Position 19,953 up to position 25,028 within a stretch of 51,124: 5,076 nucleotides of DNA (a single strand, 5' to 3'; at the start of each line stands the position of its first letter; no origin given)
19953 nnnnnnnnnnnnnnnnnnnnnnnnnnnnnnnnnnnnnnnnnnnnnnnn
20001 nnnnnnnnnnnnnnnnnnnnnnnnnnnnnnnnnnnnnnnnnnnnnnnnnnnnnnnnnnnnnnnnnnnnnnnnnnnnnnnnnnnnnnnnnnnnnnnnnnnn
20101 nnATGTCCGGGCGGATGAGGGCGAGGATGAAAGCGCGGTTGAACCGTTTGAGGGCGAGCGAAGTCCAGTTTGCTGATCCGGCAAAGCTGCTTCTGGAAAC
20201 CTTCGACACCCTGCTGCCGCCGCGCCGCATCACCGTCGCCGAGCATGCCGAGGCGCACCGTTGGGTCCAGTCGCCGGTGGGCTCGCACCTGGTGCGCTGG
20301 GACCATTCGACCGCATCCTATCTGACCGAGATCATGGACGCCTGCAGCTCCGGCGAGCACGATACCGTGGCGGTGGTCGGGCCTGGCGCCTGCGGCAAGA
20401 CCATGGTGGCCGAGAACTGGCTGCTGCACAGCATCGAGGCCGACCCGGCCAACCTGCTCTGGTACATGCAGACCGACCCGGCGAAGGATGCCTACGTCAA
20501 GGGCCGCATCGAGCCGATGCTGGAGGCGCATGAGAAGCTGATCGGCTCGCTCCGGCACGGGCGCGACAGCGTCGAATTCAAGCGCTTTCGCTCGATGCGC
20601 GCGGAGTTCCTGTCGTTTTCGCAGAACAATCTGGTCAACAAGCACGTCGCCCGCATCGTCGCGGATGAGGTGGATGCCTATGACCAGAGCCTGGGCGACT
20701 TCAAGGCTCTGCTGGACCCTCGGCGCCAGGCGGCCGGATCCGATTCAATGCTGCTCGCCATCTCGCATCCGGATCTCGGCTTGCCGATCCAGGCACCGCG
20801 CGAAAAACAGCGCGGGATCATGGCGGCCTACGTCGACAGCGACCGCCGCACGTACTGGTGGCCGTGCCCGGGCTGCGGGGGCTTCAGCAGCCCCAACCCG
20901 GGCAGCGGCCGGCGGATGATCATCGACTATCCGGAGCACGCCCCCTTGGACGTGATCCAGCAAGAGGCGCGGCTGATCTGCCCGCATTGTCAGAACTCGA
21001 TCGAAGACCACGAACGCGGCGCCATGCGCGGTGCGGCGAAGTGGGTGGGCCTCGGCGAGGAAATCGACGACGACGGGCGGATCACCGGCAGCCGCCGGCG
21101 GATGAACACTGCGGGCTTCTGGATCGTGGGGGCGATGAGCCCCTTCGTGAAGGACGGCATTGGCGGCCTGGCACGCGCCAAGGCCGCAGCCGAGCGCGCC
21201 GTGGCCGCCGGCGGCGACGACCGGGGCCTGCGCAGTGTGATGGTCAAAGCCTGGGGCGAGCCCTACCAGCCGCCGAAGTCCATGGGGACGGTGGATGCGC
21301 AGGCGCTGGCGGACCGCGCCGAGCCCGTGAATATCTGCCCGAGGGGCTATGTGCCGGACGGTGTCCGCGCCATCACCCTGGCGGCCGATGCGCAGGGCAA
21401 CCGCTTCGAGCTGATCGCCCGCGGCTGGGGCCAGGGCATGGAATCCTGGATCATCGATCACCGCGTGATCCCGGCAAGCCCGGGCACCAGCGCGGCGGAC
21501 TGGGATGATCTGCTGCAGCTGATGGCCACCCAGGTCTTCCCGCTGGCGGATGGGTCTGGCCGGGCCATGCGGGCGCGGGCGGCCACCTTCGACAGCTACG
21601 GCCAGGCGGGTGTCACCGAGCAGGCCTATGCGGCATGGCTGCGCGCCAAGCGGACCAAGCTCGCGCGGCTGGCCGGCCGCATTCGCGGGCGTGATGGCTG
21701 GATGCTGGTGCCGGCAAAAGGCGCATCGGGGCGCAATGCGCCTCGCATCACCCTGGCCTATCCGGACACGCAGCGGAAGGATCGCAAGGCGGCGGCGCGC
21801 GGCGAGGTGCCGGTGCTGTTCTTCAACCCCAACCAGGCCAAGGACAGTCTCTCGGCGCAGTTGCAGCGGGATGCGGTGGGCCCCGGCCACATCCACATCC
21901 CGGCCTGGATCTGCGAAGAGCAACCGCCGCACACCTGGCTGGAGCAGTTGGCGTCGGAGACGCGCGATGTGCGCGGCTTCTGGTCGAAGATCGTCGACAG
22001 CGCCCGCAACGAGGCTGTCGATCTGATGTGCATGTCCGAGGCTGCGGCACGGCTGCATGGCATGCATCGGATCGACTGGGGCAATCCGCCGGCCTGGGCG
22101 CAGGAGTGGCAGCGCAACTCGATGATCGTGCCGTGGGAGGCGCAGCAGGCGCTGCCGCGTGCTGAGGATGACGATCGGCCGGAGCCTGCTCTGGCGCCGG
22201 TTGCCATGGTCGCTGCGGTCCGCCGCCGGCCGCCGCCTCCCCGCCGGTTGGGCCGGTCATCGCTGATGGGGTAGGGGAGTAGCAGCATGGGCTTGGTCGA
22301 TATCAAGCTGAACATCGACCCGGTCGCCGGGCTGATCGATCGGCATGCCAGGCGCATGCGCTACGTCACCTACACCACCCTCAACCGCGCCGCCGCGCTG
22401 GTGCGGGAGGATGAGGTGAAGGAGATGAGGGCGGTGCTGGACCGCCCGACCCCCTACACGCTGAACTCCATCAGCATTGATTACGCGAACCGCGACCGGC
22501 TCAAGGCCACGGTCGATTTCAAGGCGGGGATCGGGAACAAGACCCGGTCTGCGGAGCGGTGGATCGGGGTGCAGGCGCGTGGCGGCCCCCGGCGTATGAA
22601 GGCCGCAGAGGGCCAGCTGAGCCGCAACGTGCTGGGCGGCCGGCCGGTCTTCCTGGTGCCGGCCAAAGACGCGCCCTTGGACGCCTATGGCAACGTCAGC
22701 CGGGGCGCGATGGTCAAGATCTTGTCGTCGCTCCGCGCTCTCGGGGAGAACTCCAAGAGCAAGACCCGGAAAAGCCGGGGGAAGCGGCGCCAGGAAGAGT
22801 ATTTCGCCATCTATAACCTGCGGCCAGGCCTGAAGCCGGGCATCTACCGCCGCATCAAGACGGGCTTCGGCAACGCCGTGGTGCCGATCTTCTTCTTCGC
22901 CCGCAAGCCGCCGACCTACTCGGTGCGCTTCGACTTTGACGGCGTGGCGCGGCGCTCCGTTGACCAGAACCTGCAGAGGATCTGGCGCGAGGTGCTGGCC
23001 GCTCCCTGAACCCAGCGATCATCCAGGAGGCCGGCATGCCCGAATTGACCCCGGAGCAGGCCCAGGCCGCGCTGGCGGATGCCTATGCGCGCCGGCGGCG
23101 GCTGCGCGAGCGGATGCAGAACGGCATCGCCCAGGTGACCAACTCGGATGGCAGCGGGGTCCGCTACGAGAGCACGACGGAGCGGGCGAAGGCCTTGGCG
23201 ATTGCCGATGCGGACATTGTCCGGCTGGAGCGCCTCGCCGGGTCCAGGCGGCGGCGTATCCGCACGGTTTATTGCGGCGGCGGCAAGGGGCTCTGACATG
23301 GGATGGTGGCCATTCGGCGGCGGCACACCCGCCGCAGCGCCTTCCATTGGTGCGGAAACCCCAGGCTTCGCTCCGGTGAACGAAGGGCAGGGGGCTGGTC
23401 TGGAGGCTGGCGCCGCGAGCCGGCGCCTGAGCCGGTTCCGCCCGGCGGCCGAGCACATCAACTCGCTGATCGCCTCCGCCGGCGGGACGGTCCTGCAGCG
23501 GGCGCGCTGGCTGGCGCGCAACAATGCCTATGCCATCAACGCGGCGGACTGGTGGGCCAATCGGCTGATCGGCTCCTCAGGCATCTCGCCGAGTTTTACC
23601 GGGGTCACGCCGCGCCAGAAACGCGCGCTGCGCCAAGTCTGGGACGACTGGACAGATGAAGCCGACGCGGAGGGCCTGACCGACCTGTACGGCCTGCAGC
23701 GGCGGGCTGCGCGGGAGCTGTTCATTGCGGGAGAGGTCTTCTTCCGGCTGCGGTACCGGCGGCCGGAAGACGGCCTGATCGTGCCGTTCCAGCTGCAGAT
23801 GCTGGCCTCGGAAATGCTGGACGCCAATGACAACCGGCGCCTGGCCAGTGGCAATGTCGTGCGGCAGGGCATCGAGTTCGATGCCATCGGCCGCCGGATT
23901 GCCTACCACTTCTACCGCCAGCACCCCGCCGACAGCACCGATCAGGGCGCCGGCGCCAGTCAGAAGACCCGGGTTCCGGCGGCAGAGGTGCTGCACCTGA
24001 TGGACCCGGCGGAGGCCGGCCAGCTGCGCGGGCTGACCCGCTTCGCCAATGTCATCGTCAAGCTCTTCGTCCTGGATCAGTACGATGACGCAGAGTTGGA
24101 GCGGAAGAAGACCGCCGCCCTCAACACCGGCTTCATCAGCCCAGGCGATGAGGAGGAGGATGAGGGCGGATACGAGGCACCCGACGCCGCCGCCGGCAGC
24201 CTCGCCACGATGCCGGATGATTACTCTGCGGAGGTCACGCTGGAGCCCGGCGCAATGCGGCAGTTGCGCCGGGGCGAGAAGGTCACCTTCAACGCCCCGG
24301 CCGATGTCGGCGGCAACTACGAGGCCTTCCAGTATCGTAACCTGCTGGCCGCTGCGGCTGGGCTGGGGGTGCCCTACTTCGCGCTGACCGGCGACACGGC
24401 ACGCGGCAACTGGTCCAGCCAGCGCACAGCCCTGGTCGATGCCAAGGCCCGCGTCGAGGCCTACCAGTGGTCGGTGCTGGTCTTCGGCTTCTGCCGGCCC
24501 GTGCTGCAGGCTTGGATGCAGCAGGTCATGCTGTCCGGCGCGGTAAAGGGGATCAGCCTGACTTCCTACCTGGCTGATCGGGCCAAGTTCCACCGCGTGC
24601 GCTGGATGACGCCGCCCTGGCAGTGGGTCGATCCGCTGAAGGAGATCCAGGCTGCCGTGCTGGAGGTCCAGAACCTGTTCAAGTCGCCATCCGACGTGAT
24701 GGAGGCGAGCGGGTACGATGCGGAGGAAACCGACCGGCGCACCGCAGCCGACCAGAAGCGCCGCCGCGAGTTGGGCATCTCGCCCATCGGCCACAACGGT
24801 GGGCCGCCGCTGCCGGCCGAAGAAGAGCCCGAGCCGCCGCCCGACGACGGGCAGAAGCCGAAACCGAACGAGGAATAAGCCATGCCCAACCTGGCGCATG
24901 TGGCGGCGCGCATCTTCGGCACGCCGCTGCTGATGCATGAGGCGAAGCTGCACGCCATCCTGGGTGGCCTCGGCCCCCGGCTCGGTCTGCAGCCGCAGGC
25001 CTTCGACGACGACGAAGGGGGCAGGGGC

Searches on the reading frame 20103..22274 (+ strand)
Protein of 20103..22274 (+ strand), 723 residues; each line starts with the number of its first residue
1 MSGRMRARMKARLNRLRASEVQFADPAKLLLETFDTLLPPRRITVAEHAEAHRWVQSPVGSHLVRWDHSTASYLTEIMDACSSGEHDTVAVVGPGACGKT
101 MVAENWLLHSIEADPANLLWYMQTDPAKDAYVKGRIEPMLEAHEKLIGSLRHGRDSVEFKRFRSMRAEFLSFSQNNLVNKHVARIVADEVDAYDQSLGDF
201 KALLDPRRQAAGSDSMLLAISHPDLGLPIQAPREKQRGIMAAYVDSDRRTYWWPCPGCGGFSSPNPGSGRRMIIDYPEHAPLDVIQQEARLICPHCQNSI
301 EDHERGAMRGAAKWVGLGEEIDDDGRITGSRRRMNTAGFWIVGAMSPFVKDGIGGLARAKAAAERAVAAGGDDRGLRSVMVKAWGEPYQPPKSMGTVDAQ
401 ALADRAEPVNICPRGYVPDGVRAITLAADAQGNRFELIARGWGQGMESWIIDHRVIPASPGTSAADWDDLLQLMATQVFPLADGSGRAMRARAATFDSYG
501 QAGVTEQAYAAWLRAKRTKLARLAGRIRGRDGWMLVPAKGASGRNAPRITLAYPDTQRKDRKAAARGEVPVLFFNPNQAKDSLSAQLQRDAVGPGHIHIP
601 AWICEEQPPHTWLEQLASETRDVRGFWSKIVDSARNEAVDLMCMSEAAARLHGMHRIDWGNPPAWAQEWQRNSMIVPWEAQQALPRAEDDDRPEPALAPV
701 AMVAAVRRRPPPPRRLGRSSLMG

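Call 23: search_protein_families(library=phrogs, proteins=[window:20103-22274:+], max_evalue=0.00001)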
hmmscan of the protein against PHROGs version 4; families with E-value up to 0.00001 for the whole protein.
window:20103-22274:+ (723 aa): 8 families
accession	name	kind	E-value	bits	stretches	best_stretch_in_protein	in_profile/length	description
phrog_15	-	head and packaging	6.8e-147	492.8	1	11-713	323-968/1330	terminase large subunit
phrog_12089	-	unknown function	6.6e-23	82.4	1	494-668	3-161/208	-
phrog_15657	-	unknown function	3.4e-17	63.8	1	338-579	29-227/230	-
phrog_675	-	head and packaging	2.5e-12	46.8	1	56-306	35-274/576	terminase large subunit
phrog_23163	-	unknown function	9.2e-12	45.8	1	36-135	17-116/130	-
phrog_16406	-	unknown function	3.2e-07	30.4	1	375-456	135-212/601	-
phrog_20035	-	unknown function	3.4e-07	31.3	1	33-90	12-68/76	-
phrog_33134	-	head and packaging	3.4e-06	28.3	1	288-397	21-127/132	terminase large subunit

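Call 60: find_homologous_proteins(query=window:20103-22274:+, max_evalue=1e-50)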
Query window:20103-22274:+ (723 aa): 292 proteins with E <= 1e-50 among 8000 candidates; the best 120 are listed.
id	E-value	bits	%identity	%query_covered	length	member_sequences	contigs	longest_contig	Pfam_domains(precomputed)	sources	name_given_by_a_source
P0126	0.0e+0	1652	100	99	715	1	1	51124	PF05876.19,PF20454.5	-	-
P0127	0.0e+0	1186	72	97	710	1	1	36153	PF05876.19,PF20454.5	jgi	jgi:phage terminase large subunit GpA-like protein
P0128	0.0e+0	1175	74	91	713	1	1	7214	PF05876.19,PF20454.5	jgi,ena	-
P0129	0.0e+0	1105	68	98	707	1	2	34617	PF05876.19,PF20454.5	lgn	-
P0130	0.0e+0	1066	68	93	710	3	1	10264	PF05876.19,PF20454.5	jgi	jgi:phage terminase large subunit GpA-like protein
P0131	7.8e-274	928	63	90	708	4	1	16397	PF05876.19,PF20454.5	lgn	-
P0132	1.1e-273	928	62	95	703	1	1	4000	PF05876.19,PF20454.5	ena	-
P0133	8.7e-269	912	62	91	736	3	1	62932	PF05876.19,PF20454.5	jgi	jgi:phage terminase large subunit GpA-like protein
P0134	2.4e-265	900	60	92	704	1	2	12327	PF05876.19,PF20454.5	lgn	-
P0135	3.6e-265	900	61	92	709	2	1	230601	PF05876.19,PF20454.5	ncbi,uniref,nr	ncbi:phage terminase large subunit family protein [Roseomonas terrae]|uniref:Phage terminase large s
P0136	2.1e-264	897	60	92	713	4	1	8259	PF05876.19,PF20454.5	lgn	-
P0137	2.4e-264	897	61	90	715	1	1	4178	PF05876.19,PF20454.5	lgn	-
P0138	4.1e-264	896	63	88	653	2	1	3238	PF05876.19,PF20454.5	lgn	-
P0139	1.6e-263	894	59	96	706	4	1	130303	PF05876.19,PF20454.5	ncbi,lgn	-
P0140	4.3e-262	890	60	91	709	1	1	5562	PF05876.19,PF20454.5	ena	-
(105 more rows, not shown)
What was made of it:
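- Likely host: the closest large terminases are in Roseomonas and Neoroseomonas prophages (call 60).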

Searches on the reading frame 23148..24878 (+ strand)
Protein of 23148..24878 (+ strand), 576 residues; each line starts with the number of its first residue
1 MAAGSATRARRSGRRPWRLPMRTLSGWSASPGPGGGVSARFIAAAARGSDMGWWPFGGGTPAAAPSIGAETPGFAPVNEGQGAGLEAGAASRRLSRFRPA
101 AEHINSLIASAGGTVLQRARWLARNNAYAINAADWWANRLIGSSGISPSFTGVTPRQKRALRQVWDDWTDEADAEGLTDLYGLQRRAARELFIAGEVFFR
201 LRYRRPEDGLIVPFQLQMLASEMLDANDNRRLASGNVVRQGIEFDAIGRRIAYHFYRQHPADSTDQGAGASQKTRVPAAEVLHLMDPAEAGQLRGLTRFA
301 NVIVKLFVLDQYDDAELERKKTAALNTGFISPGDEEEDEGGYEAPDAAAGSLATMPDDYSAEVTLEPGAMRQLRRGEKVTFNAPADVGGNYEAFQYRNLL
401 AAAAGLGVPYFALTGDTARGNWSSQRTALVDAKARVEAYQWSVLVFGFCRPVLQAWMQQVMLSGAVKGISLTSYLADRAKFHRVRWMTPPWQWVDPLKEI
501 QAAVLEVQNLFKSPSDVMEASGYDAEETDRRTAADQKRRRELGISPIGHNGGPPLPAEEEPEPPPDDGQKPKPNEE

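Call 23: search_protein_families(library=phrogs, proteins=[window:23148-24878:+], max_evalue=0.00001)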
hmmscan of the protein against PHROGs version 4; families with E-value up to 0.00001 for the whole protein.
window:23148-24878:+ (576 aa): 2 families
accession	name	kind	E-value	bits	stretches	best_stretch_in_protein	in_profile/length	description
phrog_21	-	head and packaging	2.1e-97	328.3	1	81-567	38-527/1362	portal protein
phrog_537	-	head and packaging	3.8e-44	151.6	1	360-545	23-205/233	portal protein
